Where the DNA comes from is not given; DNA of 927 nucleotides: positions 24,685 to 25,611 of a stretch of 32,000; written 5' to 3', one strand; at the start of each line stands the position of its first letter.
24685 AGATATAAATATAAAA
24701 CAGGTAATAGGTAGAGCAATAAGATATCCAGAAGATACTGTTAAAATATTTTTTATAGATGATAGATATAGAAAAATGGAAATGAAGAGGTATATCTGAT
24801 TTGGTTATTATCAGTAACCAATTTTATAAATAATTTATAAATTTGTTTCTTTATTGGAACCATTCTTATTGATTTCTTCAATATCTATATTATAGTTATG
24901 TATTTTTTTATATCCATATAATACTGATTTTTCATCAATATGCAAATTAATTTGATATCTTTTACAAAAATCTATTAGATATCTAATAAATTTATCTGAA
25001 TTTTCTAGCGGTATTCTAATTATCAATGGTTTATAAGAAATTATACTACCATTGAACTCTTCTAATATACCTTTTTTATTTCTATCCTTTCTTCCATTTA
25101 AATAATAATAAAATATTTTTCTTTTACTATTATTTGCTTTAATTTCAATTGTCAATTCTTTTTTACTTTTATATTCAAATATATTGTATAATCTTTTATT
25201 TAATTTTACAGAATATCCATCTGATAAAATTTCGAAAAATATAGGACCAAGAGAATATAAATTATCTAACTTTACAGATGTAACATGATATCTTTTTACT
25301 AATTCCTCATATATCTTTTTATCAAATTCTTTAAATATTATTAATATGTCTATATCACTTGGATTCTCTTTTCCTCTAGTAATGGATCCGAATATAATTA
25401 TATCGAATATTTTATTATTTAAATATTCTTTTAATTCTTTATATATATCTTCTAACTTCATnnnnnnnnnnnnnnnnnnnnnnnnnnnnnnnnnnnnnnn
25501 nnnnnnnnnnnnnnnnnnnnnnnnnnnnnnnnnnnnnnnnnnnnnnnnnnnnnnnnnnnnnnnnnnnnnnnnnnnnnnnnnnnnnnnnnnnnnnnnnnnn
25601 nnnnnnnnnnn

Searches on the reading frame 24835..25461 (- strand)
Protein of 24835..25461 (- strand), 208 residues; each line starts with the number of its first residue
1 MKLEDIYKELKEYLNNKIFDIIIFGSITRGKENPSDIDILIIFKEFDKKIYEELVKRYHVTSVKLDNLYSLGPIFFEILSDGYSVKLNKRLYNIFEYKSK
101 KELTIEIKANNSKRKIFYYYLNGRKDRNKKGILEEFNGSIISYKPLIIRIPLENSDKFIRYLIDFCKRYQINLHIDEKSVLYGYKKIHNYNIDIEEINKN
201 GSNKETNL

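Call 5: search_protein_families(library=pfam, proteins=[window:24835-25461:-], max_evalue=0.1)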
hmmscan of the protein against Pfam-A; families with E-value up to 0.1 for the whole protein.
window:24835-25461:- (208 aa): 4 families
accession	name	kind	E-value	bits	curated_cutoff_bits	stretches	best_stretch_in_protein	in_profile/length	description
PF01909.29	NTP_transf_2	-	7.3e-08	33.1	21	1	6-62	4-62/93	Nucleotidyltransferase domain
PF18765.7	Polbeta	-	4.7e-07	30.3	26.9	1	9-56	2-53/93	Polymerase beta, Nucleotidyltransferase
PF22014.2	DUF6932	-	4.4e-06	27.6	27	1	2-134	37-140/142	Family of unknown function (DUF6932)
PF14792.12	DNA_pol_B_palm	-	0.00072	20.2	25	1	7-56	14-68/113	DNA polymerase beta palm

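Call 11: find_encoding_contigs(protein=window:24835-25461:-, flank=10000, max_places=10)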
Protein window:24835-25461:- (208 aa): 2 contigs read that carry it; 1 place shown.
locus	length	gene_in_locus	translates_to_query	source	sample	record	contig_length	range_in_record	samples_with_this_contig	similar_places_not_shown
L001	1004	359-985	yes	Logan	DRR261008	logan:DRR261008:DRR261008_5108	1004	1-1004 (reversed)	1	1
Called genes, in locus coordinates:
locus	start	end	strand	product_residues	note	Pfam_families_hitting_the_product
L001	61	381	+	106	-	-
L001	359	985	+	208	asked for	PF01909:NTP_transf_2, PF18765:Polbeta (weak), PF22014:DUF6932 (weak)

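Call 25: find_homologous_proteins(query=window:24835-25461:-, max_evalue=0.001)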
Query window:24835-25461:- (208 aa): 12 proteins with E <= 0.001 among 234 candidates.
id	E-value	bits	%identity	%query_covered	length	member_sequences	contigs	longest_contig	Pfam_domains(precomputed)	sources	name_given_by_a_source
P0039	2.3e-126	437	100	100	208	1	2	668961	PF18765.8,PF22014.3,PF01909.30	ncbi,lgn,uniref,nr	ncbi:nucleotidyltransferase [Nanobdella aerobiophila]|uniref:Nucleotidyltransferase n=1 Tax=Nanobdel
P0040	1.5e-67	245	60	100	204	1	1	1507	PF22014.3,PF01909.30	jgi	jgi:predicted nucleotidyltransferase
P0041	5.7e-67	243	61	91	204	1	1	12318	PF18765.8,PF22014.3,PF01909.30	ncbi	ncbi:MAG: nucleotidyltransferase domain-containing protein [Nanopusillaceae archaeon]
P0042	3.8e-66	241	60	91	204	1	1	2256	PF18765.8,PF22014.3,PF01909.30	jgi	jgi:predicted nucleotidyltransferase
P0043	1.2e-61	226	58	96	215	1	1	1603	PF22014.3,PF01909.30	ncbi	ncbi:MAG: nucleotidyltransferase domain-containing protein [Nanopusillaceae archaeon]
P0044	2.8e-45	173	50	90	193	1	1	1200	PF18765.8,PF22014.3,PF01909.30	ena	-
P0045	1.1e-44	171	49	90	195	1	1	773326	PF18765.8,PF22014.3,PF01909.30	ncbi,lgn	ncbi:nucleotidyltransferase [Nanoarchaeota archaeon]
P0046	1.7e-42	164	48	87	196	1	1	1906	PF18765.8,PF01909.30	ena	-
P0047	2.1e-37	147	46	88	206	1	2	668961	PF18765.8,PF22014.3,PF01909.30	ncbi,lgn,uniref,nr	ncbi:hypothetical protein MJ1_0576 [Nanobdella aerobiophila]|uniref:Polymerase beta nucleotidyltrans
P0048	3.9e-33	133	43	88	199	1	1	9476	PF18765.8,PF22014.3,PF01909.30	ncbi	ncbi:MAG: nucleotidyltransferase domain-containing protein [Nanopusillaceae archaeon]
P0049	5.5e-12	64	39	62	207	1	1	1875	PF18765.8,PF01909.30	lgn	-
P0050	1.3e-8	53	35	83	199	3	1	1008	PF18765.8,PF01909.30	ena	-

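Call 26: find_encoding_contigs(protein=P0041, flank=10000, max_places=3)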
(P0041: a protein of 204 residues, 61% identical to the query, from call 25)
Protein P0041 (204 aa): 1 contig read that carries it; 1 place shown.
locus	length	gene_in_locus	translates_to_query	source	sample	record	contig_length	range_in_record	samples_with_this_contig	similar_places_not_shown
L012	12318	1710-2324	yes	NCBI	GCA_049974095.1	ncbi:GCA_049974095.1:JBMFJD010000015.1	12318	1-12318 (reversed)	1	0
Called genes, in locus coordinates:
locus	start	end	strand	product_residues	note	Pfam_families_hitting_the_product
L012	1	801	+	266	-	?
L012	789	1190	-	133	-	PF01986:DUF123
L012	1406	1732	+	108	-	PF05168:HEPN (weak)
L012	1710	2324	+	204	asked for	PF01909:NTP_transf_2 (weak), PF18765:Polbeta (weak), PF22014:DUF6932 (weak)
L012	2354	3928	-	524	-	PF06418:CTP_synth_N, PF00117:GATase, PF07722:Peptidase_C26 (weak)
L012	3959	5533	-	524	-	PF02403:Seryl_tRNA_N, PF00587:tRNA-synt_2b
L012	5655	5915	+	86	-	-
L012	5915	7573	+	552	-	PF18262:PhetRS_B1 (faint), PF03484:B5, PF17759:tRNA_synthFbeta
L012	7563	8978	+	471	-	PF14947:HTH_45 (weak), PF01409:tRNA-synt_2d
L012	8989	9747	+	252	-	PF01909:NTP_transf_2, PF18765:Polbeta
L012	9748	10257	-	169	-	-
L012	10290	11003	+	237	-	PF01636:APH (faint), PF01163:RIO1, PF07714:PK_Tyr_Ser-Thr (weak), PF00069:Pkinase, PF03109:ABC1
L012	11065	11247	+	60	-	-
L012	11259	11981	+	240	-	-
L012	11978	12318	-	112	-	?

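Call 27: find_encoding_contigs(protein=P0045, flank=6000, max_places=3)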
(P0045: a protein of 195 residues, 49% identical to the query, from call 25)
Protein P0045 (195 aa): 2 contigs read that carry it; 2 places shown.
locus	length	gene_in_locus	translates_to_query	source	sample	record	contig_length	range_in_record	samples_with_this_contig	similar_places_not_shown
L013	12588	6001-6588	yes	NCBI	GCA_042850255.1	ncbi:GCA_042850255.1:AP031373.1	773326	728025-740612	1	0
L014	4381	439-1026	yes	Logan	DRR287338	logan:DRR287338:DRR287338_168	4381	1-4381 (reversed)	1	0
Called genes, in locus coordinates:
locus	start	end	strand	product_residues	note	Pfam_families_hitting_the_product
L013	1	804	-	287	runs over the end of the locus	PF01256:Carb_kinase, PF02110:HK (weak)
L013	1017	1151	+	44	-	-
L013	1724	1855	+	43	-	-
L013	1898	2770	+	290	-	-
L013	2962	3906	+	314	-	-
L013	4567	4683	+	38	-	-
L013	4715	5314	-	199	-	-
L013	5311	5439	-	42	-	-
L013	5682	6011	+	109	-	-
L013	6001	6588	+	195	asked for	PF01909:NTP_transf_2 (faint), PF18765:Polbeta, PF22014:DUF6932 (weak)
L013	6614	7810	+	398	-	PF00999:Na_H_Exchanger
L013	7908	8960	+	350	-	-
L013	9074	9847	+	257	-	-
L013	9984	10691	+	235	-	-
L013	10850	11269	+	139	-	-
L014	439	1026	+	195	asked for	PF01909:NTP_transf_2 (faint), PF18765:Polbeta, PF22014:DUF6932 (weak)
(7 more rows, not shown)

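Call 28: find_encoding_contigs(protein=P0047, flank=10000, max_places=3)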
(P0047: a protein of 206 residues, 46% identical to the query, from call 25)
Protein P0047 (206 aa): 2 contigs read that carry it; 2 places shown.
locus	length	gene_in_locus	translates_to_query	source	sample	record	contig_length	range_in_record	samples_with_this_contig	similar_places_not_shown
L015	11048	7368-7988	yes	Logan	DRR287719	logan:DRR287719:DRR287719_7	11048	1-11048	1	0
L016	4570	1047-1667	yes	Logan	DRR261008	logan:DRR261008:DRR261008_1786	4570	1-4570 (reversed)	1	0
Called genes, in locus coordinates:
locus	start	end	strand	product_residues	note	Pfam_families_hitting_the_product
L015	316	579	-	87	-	PF09827:CRISPR_Cas2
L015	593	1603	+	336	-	PF01867:Cas_Cas1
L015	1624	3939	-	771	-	PF04851:ResIII (weak), PF00270:DEAD, PF13401:AAA_22 (weak), PF00271:Helicase_C, PF22590:Cas3-like_C_2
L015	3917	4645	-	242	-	-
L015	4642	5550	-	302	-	PF01905:DevR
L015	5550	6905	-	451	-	-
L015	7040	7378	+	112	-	-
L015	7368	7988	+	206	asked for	PF01909:NTP_transf_2 (weak), PF18765:Polbeta (weak), PF22014:DUF6932 (weak)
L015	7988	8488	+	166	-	PF01930:Cas_Cas4, PF12705:PDDEXK_1 (weak)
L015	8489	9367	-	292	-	PF01881:Cas_Cas6_C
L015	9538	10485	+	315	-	-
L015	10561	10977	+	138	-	PF03061:4HBT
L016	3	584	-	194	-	?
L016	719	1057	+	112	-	-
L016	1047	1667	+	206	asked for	PF01909:NTP_transf_2 (weak), PF18765:Polbeta (weak), PF22014:DUF6932 (weak)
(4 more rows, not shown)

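Call 40: find_encoding_contigs(protein=P0042, flank=10000, max_places=4)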
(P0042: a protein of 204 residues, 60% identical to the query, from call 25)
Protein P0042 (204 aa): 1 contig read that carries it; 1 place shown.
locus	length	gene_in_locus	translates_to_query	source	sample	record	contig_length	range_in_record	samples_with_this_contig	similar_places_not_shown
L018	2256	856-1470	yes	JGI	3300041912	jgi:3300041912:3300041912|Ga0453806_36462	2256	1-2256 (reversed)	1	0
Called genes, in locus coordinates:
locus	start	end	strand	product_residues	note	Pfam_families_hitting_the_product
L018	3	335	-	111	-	?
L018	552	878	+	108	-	PF05168:HEPN (weak)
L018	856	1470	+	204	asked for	PF01909:NTP_transf_2 (weak), PF18765:Polbeta (faint), PF22014:DUF6932 (weak)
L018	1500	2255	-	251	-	?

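Call 41: find_encoding_contigs(protein=P0043, flank=10000, max_places=4)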
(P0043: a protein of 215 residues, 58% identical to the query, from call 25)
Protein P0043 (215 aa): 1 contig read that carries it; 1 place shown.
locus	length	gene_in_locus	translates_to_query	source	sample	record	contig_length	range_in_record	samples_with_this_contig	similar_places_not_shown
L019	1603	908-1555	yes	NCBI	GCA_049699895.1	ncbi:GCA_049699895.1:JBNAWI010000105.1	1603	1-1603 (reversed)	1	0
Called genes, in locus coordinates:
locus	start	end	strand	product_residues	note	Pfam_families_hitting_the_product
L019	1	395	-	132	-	PF01986:DUF123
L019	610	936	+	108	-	PF05168:HEPN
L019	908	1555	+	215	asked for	PF01909:NTP_transf_2 (weak), PF22014:DUF6932 (weak)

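Call 42: find_encoding_contigs(protein=P0040, flank=10000, max_places=4)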
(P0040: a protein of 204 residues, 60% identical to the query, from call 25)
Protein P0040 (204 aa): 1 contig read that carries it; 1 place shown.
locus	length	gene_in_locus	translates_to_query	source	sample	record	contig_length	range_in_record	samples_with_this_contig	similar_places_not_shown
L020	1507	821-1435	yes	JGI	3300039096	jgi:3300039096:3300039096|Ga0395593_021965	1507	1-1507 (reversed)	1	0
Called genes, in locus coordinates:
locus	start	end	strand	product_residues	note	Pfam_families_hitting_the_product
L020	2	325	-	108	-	?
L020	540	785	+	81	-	PF05168:HEPN (weak)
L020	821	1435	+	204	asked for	PF01909:NTP_transf_2 (weak), PF22014:DUF6932 (weak)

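Call 61: predict_structure(alignment_id=A3)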
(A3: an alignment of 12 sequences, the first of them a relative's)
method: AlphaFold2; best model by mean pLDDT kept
length: 208 residues; sequences in the alignment: 12
mean_pLDDT: 87.0   pTM: 0.77
mean pLDDT of the five models: 87.0, 84.7, 84.7, 83.7, 81.9
residues with pLDDT >= 90: 154; 70-90: 30; 50-70: 4; < 50: 20
segments of 3 or more residues with pLDDT < 50: 189-208
pLDDT, mean of each block of 10 residues (from residue 1): 91 96 92 88 95 95 93 91 96 91 94 93 84 95 94 94 95 93 65 45 34
secondary structure, 60 per line:
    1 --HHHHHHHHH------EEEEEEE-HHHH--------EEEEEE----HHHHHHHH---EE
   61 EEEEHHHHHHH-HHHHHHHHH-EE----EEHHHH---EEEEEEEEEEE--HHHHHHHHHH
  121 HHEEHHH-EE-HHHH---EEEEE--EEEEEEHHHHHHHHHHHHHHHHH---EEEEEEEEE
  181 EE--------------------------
elements in order: H3-11 E18-24 H26-29 E38-43 H48-55 E59-64 H65-71 H73-81 H91-94 E98-108 H111-122 H132-135 E139-143 E146-151 H152-168 E172-182
